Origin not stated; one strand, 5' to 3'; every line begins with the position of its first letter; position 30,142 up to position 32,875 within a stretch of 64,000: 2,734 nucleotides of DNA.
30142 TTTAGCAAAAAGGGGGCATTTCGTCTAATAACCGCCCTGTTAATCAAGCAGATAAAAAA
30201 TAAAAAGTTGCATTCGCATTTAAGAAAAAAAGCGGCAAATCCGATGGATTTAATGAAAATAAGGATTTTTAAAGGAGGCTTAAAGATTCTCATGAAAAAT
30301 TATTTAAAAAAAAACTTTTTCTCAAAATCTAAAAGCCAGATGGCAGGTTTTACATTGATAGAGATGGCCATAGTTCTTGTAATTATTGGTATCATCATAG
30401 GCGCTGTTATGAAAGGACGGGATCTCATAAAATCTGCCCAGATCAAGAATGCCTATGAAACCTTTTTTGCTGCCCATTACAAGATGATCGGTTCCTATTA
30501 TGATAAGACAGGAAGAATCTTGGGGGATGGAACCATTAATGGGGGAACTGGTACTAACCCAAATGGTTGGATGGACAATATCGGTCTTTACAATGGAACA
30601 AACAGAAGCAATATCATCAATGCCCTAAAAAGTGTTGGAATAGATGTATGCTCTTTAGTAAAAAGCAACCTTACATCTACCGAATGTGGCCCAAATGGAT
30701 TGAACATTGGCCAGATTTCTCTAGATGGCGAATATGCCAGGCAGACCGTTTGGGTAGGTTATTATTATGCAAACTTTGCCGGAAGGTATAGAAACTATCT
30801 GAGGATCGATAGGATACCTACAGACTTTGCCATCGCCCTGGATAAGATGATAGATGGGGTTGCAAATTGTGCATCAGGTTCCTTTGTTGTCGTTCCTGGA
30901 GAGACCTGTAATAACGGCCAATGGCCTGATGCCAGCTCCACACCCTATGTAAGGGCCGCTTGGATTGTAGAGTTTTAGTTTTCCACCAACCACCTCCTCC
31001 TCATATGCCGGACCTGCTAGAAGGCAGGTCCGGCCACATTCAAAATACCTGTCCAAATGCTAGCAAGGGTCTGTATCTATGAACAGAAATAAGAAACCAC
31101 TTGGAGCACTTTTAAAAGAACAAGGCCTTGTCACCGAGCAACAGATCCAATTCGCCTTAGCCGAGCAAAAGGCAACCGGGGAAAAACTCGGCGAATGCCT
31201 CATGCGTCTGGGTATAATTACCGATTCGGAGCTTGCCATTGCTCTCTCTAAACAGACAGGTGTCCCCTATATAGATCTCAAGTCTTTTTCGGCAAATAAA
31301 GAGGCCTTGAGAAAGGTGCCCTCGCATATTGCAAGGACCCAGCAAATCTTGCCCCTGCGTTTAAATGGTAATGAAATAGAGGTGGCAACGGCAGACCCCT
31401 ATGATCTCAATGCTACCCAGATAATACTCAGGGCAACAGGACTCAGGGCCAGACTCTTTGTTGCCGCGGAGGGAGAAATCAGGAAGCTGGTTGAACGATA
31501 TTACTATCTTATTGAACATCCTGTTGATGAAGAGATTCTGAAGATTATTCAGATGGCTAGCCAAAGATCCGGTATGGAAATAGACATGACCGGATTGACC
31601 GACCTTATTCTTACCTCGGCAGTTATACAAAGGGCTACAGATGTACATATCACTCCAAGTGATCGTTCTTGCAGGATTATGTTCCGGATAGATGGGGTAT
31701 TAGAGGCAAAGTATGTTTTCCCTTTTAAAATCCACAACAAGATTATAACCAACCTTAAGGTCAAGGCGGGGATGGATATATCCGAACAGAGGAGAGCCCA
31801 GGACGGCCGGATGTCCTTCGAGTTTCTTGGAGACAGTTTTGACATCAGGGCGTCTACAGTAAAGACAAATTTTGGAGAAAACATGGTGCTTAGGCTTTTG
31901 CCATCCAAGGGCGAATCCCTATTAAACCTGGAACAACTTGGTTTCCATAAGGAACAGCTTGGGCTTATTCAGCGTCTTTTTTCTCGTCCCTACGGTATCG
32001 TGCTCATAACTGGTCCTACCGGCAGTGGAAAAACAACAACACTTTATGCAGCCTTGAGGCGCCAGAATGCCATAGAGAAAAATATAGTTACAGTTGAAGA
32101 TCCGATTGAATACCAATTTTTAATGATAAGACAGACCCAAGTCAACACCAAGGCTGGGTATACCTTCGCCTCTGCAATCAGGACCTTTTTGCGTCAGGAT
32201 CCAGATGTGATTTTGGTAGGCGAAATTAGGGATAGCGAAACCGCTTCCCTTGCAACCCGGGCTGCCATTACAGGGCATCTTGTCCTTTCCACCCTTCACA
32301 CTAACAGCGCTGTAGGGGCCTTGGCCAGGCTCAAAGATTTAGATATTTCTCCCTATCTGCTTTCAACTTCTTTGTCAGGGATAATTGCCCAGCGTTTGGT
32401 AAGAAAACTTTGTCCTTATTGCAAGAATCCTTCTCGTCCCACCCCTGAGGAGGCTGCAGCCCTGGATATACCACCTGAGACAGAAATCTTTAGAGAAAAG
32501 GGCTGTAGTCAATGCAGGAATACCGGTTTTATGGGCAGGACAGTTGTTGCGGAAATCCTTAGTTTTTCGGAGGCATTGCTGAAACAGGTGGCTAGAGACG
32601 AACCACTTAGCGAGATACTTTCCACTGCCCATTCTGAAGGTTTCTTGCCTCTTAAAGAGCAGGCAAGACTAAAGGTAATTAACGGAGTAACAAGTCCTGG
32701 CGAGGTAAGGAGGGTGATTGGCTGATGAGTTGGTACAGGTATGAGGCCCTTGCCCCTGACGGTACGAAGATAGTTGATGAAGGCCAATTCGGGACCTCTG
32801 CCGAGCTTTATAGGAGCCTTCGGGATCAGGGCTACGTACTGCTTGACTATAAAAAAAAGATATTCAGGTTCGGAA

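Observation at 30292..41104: Compact 11-gene MSHA-like type IV filament locus with a non-canonical gene order and three divergent prepilins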

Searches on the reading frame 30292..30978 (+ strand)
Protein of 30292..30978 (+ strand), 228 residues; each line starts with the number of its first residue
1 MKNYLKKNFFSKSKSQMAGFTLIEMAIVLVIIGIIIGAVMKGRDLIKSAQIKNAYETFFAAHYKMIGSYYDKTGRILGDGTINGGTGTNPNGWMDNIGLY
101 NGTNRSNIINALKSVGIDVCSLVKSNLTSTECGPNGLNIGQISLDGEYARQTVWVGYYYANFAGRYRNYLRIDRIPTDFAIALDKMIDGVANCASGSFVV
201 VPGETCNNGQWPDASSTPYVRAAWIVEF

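Call 3: search_protein_families(library=pfam, proteins=[window:30292-30978:+], max_evalue=0.1)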
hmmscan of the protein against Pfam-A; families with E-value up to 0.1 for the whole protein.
window:30292-30978:+ (228 aa): 1 family
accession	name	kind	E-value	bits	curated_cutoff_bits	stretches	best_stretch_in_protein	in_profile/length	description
PF07963.17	N_methyl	-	2.9e-06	27.1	21.2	1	18-40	5-27/27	Prokaryotic N-terminal methylation motif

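Call 4: search_protein_families(library=ncbifam, proteins=[window:30292-30978:+], max_evalue=0.1)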
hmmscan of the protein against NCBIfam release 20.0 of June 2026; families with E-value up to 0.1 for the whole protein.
window:30292-30978:+ (228 aa): 9 families
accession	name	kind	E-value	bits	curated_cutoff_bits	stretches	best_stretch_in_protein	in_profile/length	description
TIGR01708.2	typeII_sec_gspH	equivalog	1.8e-06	28.1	80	1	18-59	2-44/169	type II secretion system minor pseudopilin GspH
TIGR02532.1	IV_pilin_GFxxxE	domain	4.7e-05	23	16.3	1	18-39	2-23/24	prepilin-type N-terminal cleavage/methylation domain-containing protein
NF040999.1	pilin_ComGC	equivalog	0.00015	21.9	75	1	18-36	2-20/84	competence type IV pilus major pilin ComGC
TIGR01710.1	typeII_sec_gspG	equivalog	0.00065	19.7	88.85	1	19-40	2-23/134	type II secretion system major pseudopilin GspG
NF007862.0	PRK10574.1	equivalog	0.0088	16.2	138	0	16-37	3-24/145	prepilin peptidase-dependent pilin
NF041775.1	typeIV_PilA_Myxo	equivalog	0.013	15.4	400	1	15-39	8-32/214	type IV pilin protein PilA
TIGR02596.1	TIGR02596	subfamily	0.03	14.4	70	1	20-55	1-37/196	Verru_Chthon cassette protein D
NF040982.1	ComGD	equivalog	0.052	14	70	1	18-42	2-26/139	competence type IV pilus minor pilin ComGD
NF041013.1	T4P_ComGE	equivalog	0.087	12.9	49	0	17-42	3-28/83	competence type IV pilus minor pilin ComGE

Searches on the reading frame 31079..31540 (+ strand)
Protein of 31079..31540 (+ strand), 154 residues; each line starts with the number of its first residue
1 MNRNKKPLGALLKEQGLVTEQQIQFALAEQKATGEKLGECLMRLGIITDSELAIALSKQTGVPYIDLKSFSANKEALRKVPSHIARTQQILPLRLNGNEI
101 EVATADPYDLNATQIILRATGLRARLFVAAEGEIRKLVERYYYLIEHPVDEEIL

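Call 53: search_solved_structures(query=window:31079-31540:+, max_evalue=0.01, show_alignments=2)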
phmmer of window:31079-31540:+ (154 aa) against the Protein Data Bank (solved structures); distinct sequences matched with E-value up to 0.01: 19.
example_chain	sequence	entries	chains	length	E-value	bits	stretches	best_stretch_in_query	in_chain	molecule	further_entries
6f8l_G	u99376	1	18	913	3.9e-33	118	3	5-144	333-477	Type IV pilus assembly protein PilF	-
5zfr_A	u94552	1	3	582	4.8e-21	78.8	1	7-142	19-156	Type IV pilus biogenesis ATPase PilB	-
6olj_C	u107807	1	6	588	1.7e-20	77.1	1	7-142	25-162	Type IV pilus biogenesis ATPase PilB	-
5tsg_B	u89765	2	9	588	1.7e-20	77.1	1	7-142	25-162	Type IV pilus biogenesis ATPase PilB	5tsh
3jc8_Ba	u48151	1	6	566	1.9e-20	76.9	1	8-143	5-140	Type IV-A pilus assembly ATPase PilB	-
5htl_A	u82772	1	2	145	6.2e-18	68.7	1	2-142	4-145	MSHA biogenesis protein MshE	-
6ejf_G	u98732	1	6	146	3.7e-15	59.8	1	5-142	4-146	Type IV pilus assembly protein PilF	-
7lko_B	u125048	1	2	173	4.6e-10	43.2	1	12-141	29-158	Pilus biogenesis protein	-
9g1w_A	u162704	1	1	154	1.4e-09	41.6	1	5-132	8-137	Type IV pilus assembly ATPase PilB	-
7lkm_A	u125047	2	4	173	6.3e-09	39.6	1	12-141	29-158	Pilus biogenesis protein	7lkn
8pdk_A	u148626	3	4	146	4.2e-08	36.9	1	7-130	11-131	c-di-GMP binding domain of the ATPase enzyme PilF | ATP-binding motif-containing protein pilF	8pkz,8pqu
6ejf_J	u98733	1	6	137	5.1e-08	36.6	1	7-129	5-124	Type IV pilus assembly protein PilF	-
8pfa_A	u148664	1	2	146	5.3e-08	36.6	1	7-130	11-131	c-di-GMP binding domain of the ATPase enzyme PilF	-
8pe0_A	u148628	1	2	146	6.4e-08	36.3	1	8-130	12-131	c-di-GMP binding domain of the ATPase enzyme PilF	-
9glg_A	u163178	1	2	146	1.1e-07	35.5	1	7-130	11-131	ATP-binding motif-containing protein pilF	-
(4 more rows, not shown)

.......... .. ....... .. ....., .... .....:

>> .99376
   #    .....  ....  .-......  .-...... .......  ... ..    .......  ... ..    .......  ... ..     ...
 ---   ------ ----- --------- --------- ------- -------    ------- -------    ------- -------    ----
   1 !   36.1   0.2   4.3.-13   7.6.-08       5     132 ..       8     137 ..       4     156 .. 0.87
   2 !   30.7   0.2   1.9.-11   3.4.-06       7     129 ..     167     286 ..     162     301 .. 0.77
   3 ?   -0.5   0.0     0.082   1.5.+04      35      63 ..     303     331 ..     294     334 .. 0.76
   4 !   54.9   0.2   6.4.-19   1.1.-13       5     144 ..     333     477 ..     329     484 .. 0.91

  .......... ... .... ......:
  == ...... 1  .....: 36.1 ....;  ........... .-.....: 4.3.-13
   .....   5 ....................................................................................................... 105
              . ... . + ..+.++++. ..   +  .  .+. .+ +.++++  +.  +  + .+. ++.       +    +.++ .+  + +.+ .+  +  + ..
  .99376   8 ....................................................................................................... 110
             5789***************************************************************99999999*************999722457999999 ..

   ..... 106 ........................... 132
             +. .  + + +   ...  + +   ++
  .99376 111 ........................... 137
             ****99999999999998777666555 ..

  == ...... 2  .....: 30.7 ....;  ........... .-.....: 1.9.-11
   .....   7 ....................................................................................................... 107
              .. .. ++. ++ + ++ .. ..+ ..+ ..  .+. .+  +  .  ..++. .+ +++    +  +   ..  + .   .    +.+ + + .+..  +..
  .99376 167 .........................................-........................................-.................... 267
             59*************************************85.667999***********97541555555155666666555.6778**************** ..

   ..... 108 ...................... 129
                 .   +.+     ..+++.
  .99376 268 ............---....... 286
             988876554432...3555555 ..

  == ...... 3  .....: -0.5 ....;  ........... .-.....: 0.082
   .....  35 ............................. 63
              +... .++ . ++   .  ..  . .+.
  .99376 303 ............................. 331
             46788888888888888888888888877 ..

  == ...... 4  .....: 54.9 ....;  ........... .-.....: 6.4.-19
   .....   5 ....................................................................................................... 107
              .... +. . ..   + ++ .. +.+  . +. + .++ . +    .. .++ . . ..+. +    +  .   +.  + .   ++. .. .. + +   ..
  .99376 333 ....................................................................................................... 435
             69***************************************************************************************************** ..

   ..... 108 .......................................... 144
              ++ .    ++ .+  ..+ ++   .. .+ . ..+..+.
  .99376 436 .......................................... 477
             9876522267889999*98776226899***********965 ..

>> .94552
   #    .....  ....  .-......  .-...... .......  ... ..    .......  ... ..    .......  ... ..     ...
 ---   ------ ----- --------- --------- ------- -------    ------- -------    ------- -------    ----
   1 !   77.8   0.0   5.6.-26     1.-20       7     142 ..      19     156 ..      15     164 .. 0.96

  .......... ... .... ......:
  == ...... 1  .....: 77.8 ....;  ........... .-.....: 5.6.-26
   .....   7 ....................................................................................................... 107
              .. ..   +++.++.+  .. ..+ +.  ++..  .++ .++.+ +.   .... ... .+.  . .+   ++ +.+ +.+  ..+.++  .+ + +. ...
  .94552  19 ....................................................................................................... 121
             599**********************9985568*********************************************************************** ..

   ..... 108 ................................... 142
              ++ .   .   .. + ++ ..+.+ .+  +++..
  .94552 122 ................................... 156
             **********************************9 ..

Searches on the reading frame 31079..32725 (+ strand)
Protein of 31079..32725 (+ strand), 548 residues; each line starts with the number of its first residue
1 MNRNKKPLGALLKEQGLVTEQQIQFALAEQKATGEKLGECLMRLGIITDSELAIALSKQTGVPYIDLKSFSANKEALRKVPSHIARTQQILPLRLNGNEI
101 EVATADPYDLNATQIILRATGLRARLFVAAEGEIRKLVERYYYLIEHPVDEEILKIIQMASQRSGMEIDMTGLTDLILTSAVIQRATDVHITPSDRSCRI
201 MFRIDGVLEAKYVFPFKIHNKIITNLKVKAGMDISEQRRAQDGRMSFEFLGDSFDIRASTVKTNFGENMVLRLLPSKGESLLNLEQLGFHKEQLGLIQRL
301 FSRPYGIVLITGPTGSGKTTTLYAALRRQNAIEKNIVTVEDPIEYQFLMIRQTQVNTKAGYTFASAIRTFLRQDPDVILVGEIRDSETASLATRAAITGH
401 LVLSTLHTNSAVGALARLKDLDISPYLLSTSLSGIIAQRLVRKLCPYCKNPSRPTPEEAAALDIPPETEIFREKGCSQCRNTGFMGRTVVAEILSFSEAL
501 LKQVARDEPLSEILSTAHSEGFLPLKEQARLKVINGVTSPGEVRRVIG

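Call 3: search_protein_families(library=pfam, proteins=[window:31079-32725:+], max_evalue=0.1)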
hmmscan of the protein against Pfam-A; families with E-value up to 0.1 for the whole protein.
window:31079-32725:+ (548 aa): 22 families
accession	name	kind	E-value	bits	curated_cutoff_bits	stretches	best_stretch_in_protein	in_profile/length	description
PF00437.27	T2SSE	-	2.1e-116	389.1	24.9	1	173-544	11-369/370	Type II/IV secretion system protein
PF05157.20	MshEN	-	5.6e-20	71.6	23.1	1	61-143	2-85/90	MshEN domain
PF13191.12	AAA_16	-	5.5e-05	24.2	32.6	1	294-390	9-101/167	AAA ATPase domain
PF13604.12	AAA_30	-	0.00038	20.7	27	1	290-327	3-40/191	AAA domain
PF25199.1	nSTAND_NTPase5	-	0.00079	19.7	34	1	302-343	38-80/145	Novel STAND NTPase 5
PF13476.12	AAA_23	-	0.001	20.2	27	1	306-324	20-38/201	AAA domain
PF13401.12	AAA_22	-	0.0024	18.6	27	1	306-340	6-40/130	AAA domain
PF20720.3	nSTAND3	-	0.0046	17.1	27.2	1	305-343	17-55/155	Novel STAND NTPase 3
PF13555.12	AAA_29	-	0.006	16.7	27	1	304-324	21-41/61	P-loop containing region of AAA domain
PF02492.25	cobW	-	0.0071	16.4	20.7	1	307-340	2-35/180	CobW/HypB/UreG, nucleotide-binding domain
PF01637.24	ATPase_2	-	0.011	16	33.2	1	298-347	12-62/225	ATPase domain predominantly from Archaea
PF00005.33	ABC_tran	-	0.012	16.6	25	1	307-363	13-65/137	ABC transporter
PF13173.12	AAA_14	-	0.014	15.8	27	1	307-346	4-44/129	AAA domain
PF03266.21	NTPase_1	-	0.016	15.5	23.9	0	308-325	2-19/168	NTPase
PF13086.12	AAA_11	-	0.021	15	27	1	291-330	4-42/257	AAA domain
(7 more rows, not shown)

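Call 4: search_protein_families(library=ncbifam, proteins=[window:31079-32725:+], max_evalue=0.1)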
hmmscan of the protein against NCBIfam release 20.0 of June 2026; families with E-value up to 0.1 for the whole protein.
window:31079-32725:+ (548 aa): 29 families (the best 25 are shown)
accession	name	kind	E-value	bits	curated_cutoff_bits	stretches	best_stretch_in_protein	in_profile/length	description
TIGR02538.1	type_IV_pilB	equivalog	4.6e-146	487.7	675.65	1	8-546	2-561/564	type IV-A pilus assembly ATPase PilB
TIGR02533.1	type_II_gspE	equivalog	6.4e-141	470.3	630.25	1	78-546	2-485/486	type II secretion system ATPase GspE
NF053534.1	T4PilAsmATPsTfpB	equivalog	5.9e-123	411.3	850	1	48-547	64-582/584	type IV pilus assembly ATPase TfpB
NF007755.0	PRK10436.1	equivalog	5.9e-116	387.9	617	1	163-548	78-460/465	type II secretion system protein GspE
NF041000.1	ATPase_ComGA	equivalog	3.4e-80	268.9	300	1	177-442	3-266/267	competence type IV pilus ATPase ComGA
TIGR01420.1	pilT_fam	subfamily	2e-52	178.6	319.1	1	177-443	5-270/343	PilT/PilU family type 4a pilus ATPase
TIGR02525.1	plasmid_TraJ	equivalog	2.6e-24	85.9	368.3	1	256-418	107-269/372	plasmid transfer ATPase TraJ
TIGR02524.1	dot_icm_DotB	equivalog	1.8e-19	70.2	463.3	1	305-418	134-256/358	Dot/Icm type IV secretion system ATPase DotB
NF008411.1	PRK11234.1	equivalog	3e-18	65.6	1170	1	3-164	480-642/723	cyclic di-3',5'-guanylate-activated glycosyltransferase NfrB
TIGR02782.1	TrbB_P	equivalog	5.8e-17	61.9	304.55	1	308-421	139-255/303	P-type conjugative transfer ATPase TrbB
NF053729.1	c-di-GMP_motif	domain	6.2e-17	61.1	38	1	7-59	1-53/53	cyclic di-GMP-binding domain-containing protein, MshE-related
TIGR03819.1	heli_sec_ATPase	hypoth_equivalog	7.4e-17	61.5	373.15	1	223-423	100-302/340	TadA family conjugal transfer-associated ATPase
NF058587.1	archaellum_moto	equivalog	2e-15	56.5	550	1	307-418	277-393/527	archaellum flagellar ATPase motor FlaI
NF012033.0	PRK15489.1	equivalog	1.9e-14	52.8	537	1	3-136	488-621/703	glycosyl transferase family protein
NF010469.0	PRK13894.1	subfamily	1.3e-13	51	508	1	308-421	152-267/320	conjugal transfer ATPase TrbB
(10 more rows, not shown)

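Call 7: find_encoding_contigs(protein=window:31079-32725:+, flank=10000, max_places=6)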
Protein window:31079-32725:+ (548 aa): no gene with exactly this product is on record in the collection.

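Call 19: search_solved_structures(query=window:31079-32725:+, max_evalue=1e-20)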
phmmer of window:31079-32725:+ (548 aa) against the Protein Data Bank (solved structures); distinct sequences matched with E-value up to 1e-20: 21.
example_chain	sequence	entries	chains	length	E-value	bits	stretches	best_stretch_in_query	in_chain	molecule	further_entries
6f8l_G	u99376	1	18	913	6.5e-125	421.1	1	5-543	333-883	Type IV pilus assembly protein PilF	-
3jc8_Ba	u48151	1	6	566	3.8e-120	405.4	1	8-543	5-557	Type IV-A pilus assembly ATPase PilB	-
5zfr_A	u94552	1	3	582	3.5e-114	385.7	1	7-546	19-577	Type IV pilus biogenesis ATPase PilB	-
6olj_C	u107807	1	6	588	9e-113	381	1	7-546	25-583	Type IV pilus biogenesis ATPase PilB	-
5tsg_B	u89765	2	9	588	1.2e-112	380.7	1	7-546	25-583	Type IV pilus biogenesis ATPase PilB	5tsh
4kss_A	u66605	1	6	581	3.1e-95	323.2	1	172-546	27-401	Type II secretion system protein E, hemolysin-coregulated protein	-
4ksr_A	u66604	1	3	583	3.2e-95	323.2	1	172-546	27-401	Type II secretion system protein E, Hemolysin-coregulated protein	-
1p9r_A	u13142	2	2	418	3.4e-95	323.1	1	172-545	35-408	General secretion pathway protein E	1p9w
4pht_A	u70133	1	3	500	6.4e-93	315.6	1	172-546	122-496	General secretory pathway protein E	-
5oiu_A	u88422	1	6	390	6.8e-91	308.9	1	177-543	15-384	Type IV pilus assembly protein PilF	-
5it5_F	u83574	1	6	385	7.6e-91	308.7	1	177-543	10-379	ATP binding motif-containing protein PilF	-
6ejf_A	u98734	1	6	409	9.4e-91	308.4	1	177-543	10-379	Type IV pilus assembly protein PilF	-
8dze_A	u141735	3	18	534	7.6e-38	133.9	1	174-537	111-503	BfpD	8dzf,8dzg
3jvu_A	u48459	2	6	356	2e-34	122.6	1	173-444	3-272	Twitching mobility protein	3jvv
2ewv_A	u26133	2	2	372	1.8e-33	119.5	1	177-444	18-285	twitching motility protein PilT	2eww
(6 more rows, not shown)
